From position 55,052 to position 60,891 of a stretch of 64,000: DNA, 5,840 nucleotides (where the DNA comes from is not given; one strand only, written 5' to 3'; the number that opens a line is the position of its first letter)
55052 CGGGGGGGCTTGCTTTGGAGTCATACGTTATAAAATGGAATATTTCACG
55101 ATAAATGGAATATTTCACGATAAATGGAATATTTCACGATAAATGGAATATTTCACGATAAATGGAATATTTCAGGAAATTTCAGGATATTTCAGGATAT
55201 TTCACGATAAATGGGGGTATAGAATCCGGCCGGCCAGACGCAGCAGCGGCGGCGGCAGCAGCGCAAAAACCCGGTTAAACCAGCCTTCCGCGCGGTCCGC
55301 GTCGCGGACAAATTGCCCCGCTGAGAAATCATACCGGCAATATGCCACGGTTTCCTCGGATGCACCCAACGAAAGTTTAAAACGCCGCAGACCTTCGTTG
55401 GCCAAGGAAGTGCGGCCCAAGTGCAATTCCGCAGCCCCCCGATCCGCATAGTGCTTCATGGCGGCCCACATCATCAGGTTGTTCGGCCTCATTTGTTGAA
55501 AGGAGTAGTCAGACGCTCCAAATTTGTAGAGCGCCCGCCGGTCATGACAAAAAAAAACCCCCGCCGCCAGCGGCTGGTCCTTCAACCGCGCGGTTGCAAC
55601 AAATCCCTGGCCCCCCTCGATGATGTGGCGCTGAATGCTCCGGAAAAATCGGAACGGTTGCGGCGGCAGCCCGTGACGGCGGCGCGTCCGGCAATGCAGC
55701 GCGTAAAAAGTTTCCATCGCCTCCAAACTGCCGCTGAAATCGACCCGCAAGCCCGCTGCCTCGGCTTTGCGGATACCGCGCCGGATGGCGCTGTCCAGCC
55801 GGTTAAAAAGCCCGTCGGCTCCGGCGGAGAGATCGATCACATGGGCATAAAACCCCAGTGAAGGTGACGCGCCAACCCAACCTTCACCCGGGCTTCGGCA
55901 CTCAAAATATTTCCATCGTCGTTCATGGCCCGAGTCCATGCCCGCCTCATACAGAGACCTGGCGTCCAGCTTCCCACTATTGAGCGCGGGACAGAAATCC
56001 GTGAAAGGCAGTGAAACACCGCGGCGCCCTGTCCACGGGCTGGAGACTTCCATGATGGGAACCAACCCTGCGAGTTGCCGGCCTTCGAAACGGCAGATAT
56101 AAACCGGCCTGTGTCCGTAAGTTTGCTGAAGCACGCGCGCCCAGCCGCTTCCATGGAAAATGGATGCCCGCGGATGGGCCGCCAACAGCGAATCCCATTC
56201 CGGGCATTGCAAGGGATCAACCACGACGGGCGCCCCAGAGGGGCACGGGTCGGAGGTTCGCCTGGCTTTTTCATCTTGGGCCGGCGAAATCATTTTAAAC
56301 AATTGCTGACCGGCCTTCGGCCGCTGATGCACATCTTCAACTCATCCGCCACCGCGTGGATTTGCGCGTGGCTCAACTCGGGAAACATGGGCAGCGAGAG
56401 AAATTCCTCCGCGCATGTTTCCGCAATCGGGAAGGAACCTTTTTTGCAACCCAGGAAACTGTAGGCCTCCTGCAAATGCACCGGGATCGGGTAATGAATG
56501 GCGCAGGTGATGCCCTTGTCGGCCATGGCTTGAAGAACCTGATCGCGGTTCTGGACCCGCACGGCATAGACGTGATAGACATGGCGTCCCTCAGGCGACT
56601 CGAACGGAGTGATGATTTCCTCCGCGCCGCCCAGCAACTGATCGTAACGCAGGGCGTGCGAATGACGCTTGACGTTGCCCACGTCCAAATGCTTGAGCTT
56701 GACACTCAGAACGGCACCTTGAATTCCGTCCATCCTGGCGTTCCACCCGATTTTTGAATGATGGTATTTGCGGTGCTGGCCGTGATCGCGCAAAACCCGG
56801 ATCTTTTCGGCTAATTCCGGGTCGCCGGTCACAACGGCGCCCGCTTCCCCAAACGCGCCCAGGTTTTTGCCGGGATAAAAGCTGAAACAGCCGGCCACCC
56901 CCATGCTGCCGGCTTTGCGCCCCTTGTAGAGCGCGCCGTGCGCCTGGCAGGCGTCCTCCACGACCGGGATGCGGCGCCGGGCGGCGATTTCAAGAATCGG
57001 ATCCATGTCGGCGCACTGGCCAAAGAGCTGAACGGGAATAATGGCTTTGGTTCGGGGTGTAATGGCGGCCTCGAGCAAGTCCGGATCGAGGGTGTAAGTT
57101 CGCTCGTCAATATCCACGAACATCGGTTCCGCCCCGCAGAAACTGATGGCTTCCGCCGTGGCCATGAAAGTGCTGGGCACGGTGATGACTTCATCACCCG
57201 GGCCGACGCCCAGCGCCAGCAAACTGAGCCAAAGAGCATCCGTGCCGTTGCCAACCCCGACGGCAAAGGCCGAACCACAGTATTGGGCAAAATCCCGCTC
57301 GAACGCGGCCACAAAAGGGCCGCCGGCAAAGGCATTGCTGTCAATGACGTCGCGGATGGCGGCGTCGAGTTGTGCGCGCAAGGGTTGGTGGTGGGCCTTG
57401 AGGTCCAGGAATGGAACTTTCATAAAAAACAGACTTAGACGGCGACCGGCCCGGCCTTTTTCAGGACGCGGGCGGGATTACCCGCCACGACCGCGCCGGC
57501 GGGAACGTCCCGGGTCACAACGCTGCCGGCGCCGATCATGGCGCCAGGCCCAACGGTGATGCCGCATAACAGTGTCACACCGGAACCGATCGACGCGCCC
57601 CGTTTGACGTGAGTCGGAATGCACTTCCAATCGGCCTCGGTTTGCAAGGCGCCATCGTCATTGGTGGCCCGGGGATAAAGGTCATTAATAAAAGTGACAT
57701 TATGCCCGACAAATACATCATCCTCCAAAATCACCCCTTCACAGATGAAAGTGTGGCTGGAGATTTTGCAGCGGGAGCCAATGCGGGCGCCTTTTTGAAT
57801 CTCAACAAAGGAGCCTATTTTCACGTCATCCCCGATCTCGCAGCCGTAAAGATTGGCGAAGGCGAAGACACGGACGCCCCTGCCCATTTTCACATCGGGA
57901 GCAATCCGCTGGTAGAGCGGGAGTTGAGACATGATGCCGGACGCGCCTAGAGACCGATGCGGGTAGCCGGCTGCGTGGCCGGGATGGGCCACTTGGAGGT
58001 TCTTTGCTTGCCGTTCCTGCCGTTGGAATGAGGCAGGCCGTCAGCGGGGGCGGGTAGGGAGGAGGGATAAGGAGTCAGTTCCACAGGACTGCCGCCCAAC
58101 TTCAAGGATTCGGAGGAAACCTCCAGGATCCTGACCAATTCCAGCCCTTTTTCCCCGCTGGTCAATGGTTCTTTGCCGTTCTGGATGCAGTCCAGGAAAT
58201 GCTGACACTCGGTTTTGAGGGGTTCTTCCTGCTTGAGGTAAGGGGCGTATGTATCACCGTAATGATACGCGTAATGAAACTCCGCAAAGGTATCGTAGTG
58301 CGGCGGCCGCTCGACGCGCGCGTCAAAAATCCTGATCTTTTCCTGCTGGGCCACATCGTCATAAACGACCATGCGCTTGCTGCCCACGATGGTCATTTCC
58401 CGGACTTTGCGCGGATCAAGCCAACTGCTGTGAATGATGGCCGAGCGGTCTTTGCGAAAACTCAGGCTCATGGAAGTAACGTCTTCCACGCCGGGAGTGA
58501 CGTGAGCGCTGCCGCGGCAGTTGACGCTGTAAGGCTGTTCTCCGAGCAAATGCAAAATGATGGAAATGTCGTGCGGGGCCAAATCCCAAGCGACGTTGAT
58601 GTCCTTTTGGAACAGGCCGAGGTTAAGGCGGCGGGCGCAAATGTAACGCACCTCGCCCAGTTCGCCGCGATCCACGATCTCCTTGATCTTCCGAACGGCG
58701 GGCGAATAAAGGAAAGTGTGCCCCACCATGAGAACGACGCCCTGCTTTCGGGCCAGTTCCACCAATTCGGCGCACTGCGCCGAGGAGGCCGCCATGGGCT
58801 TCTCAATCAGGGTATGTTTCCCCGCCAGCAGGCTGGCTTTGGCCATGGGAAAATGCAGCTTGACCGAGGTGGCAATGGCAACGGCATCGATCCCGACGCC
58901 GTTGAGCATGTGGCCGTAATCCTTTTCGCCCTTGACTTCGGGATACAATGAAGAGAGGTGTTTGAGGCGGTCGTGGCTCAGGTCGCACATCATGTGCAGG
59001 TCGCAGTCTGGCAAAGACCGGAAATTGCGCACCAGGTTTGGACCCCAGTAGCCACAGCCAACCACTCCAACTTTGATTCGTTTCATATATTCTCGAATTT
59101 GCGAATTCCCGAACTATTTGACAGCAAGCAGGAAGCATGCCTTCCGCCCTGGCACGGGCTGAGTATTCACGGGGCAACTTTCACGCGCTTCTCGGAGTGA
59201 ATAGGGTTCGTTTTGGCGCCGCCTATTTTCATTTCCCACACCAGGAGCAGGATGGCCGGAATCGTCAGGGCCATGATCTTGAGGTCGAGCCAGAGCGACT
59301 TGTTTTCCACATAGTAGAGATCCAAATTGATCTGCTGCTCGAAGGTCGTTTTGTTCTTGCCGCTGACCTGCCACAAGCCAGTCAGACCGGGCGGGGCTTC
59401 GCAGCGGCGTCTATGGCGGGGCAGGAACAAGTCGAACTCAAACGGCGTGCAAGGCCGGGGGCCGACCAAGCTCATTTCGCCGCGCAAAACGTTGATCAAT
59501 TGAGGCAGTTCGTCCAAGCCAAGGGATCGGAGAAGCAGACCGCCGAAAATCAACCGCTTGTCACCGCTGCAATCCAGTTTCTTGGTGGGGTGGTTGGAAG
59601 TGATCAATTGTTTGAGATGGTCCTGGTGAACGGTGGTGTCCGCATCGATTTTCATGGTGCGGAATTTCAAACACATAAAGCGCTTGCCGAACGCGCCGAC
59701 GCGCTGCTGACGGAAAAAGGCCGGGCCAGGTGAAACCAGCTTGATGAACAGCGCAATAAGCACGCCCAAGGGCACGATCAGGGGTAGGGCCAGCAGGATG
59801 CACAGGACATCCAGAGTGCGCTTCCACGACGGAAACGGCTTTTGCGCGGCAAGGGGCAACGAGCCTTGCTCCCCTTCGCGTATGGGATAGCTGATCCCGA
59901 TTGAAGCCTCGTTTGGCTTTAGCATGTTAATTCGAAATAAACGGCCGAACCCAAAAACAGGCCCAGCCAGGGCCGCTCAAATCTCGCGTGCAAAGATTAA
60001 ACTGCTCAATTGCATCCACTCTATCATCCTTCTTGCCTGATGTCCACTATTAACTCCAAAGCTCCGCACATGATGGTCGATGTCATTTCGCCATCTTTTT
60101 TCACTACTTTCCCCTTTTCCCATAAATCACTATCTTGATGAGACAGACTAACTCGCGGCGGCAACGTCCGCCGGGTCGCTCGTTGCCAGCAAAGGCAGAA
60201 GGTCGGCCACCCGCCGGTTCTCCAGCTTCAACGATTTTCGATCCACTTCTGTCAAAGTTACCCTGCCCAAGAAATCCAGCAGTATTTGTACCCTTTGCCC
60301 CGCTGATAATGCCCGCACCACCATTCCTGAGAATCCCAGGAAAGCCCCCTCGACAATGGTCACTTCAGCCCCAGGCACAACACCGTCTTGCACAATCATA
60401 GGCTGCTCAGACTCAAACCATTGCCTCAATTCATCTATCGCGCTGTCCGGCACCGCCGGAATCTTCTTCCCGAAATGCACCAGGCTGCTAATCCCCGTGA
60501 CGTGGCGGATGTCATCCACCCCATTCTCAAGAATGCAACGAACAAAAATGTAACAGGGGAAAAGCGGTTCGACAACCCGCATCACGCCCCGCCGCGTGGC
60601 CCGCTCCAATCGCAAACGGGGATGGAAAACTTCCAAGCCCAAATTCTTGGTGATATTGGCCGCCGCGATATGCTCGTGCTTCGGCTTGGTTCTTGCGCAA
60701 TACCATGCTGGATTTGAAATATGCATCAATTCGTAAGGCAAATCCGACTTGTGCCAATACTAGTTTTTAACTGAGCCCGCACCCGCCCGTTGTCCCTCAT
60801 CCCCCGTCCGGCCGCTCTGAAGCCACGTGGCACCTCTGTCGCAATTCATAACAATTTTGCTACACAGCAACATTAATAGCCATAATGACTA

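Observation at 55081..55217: AT-rich 19-bp x5 tandem array filling the gap immediately upstream of the Wzc-like gene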

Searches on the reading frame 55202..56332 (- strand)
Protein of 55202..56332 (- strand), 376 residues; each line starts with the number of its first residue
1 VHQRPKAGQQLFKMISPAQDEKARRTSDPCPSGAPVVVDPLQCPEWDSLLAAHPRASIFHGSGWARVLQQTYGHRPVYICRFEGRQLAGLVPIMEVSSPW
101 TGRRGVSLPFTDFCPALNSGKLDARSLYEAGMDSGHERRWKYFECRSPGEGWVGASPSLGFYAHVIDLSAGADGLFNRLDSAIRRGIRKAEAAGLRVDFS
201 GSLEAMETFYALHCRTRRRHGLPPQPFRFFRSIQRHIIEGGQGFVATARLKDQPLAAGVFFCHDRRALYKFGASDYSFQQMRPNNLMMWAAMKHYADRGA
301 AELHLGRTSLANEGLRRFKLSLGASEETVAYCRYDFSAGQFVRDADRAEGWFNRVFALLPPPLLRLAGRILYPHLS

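Call 8: search_protein_families(library=pfam, proteins=[window:55202-56332:-])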
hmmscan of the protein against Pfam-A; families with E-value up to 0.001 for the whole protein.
window:55202-56332:- (376 aa): 2 families
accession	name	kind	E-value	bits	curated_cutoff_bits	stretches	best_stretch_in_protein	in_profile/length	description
PF13480.13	Acetyltransf_6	-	1.1e-22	81.2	22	1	182-308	6-137/143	Acetyltransferase (GNAT) domain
PF02388.22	FemAB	-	5.4e-12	45.7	24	1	244-319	298-375/406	FemAB family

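Call 14: find_encoding_contigs(protein=window:55202-56332:-, flank=6000, max_places=10)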
Protein window:55202-56332:- (376 aa): no gene with exactly this product is on record in the collection.

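Call 24: find_encoding_contigs(protein=window:55202-56293:-, flank=3000, max_places=10)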
Protein window:55202-56293:- (363 aa): 4 contigs read that carry it; 2 places shown.
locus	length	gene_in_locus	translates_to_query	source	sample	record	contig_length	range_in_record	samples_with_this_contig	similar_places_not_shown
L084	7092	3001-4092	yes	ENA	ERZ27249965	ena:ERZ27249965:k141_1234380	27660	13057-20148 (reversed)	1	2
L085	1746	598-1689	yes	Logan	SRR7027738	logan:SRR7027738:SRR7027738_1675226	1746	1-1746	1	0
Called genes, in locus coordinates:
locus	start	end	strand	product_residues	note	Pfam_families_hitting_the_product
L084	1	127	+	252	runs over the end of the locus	PF02397:Bac_transf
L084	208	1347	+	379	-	PF01408:GFO_IDH_MocA, PF22725:GFO_IDH_MocA_C3, PF02894:GFO_IDH_MocA_C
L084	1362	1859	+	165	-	PF25087:GMPPB_C (weak), PF25084:LbH_EIF2B (faint), PF00132:Hexapep, PF14602:Hexapep_2 (faint), PF00132:Hexapep (weak)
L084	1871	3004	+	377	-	PF00155:Aminotran_1_2, PF01041:DegT_DnrJ_EryC1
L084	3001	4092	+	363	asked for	PF13480:Acetyltransf_6, PF02388:FemAB (weak)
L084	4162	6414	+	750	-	PF02706:Wzz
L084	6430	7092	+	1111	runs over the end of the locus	PF13439:Glyco_transf_4, PF13579:Glyco_trans_4_4, PF00534:Glycos_transf_1, PF13692:Glyco_trans_1_4, PF13524:Glyco_trans_1_2, PF04007:DUF354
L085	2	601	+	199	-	?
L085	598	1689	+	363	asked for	PF13480:Acetyltransf_6, PF02388:FemAB (weak)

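Call 55: search_protein_families(library=ncbifam, proteins=[window:55202-56293:-], max_evalue=0.00001)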
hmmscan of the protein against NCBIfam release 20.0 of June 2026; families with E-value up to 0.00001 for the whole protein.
window:55202-56293:- (363 aa): 1 family
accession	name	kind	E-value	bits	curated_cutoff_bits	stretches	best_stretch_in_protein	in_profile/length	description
TIGR03019.1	pepcterm_femAB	equivalog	1.1e-31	110.1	260.35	1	32-332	2-296/330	FemAB family XrtA/PEP-CTERM system-associated protein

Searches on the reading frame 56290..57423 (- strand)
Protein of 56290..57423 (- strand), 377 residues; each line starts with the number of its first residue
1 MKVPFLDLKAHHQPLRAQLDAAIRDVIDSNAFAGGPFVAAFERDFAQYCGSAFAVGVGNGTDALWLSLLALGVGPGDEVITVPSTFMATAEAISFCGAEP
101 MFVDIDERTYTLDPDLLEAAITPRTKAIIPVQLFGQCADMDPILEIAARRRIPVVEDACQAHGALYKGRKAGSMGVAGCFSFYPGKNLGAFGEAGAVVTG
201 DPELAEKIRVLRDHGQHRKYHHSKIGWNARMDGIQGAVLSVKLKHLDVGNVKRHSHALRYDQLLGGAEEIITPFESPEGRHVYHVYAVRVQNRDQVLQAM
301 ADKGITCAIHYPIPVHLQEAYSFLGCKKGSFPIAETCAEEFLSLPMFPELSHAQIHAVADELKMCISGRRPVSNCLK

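Call 8: search_protein_families(library=pfam, proteins=[window:56290-57423:-])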
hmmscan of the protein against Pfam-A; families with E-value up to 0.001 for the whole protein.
window:56290-57423:- (377 aa): 2 families
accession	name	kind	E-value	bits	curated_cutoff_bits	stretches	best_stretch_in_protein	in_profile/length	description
PF01041.23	DegT_DnrJ_EryC1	-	6e-119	397.9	19.8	1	18-362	6-359/360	DegT/DnrJ/EryC1/StrS aminotransferase family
PF00155.27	Aminotran_1_2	-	1.7e-08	34.5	19.7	1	10-210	15-243/361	Aminotransferase class I and II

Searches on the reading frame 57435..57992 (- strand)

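Call 8: search_protein_families(library=pfam, proteins=[window:57435-57992:-])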
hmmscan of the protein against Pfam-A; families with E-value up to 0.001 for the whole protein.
window:57435-57992:- (185 aa): 4 families
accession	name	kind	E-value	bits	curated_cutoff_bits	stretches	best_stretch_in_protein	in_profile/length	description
PF00132.30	Hexapep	-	1.3e-19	69.4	27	3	50-83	1-34/36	Bacterial transferase hexapeptide (six repeats)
PF14602.12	Hexapep_2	-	2.3e-08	34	27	0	135-161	10-34/34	Hexapeptide repeat of succinyl-transferase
PF25084.1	LbH_EIF2B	-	2.1e-07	31.3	54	1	37-100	42-104/105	EIF2B subunit epsilon LbH domain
PF25087.1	GMPPB_C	-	9.1e-05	22.5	39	0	30-98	19-86/110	GMPPB C-terminal domain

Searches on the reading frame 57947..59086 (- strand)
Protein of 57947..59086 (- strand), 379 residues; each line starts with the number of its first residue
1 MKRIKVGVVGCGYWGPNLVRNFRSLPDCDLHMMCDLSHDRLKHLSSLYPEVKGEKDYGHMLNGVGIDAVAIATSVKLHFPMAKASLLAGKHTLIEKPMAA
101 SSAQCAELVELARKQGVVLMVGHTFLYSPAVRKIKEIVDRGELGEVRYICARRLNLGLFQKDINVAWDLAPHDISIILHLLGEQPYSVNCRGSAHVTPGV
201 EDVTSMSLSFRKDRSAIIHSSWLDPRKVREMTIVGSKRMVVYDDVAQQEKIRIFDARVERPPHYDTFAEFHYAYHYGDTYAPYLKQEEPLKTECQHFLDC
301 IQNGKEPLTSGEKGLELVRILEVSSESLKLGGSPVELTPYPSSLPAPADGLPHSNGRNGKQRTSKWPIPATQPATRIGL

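Call 8: search_protein_families(library=pfam, proteins=[window:57947-59086:-])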
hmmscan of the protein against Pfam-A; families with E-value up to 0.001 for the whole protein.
window:57947-59086:- (379 aa): 3 families
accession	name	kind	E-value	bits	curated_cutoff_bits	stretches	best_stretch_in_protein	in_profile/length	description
PF01408.29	GFO_IDH_MocA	-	4.1e-22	79.6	24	1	4-123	1-120/120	Oxidoreductase family, NAD-binding Rossmann fold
PF22725.1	GFO_IDH_MocA_C3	-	8.3e-16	58.6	27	1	131-240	1-123/124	GFO/IDH/MocA C-terminal domain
PF02894.22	GFO_IDH_MocA_C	-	1.3e-08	35.3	22.9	1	135-337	1-218/218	Oxidoreductase family, C-terminal alpha/beta domain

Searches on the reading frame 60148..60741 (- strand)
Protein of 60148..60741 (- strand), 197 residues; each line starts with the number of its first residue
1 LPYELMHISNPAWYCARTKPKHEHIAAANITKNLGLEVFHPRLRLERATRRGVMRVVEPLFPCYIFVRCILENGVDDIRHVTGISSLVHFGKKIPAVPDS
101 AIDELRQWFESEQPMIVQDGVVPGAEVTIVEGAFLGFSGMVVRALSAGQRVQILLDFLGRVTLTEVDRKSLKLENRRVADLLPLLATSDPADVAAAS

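Call 55: search_protein_families(library=ncbifam, proteins=[window:60148-60741:-], max_evalue=0.00001)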
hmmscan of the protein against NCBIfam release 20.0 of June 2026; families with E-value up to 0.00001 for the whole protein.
window:60148-60741:- (197 aa): 5 families
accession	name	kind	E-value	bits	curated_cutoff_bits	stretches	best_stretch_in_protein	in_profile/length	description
TIGR01955.1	RfaH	equivalog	4.1e-23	82.1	144.5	1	13-171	1-158/159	transcription/translation regulatory transformer protein RfaH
NF033644.1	antiterm_UpxY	subfamily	6.5e-20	71.8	100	1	13-169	1-162/164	UpxY family transcription antiterminator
NF006534.0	PRK09014.1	equivalog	1.7e-18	67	124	1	12-171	3-159/162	transcription/translation regulatory transformer protein RfaH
NF033641.1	antiterm_LoaP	exception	2.9e-14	53.5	125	1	13-166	1-159/166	antiterminator LoaP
TIGR00922.1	nusG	equivalog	1.6e-11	44.3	135.7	1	22-168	10-166/172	transcription termination/antitermination protein NusG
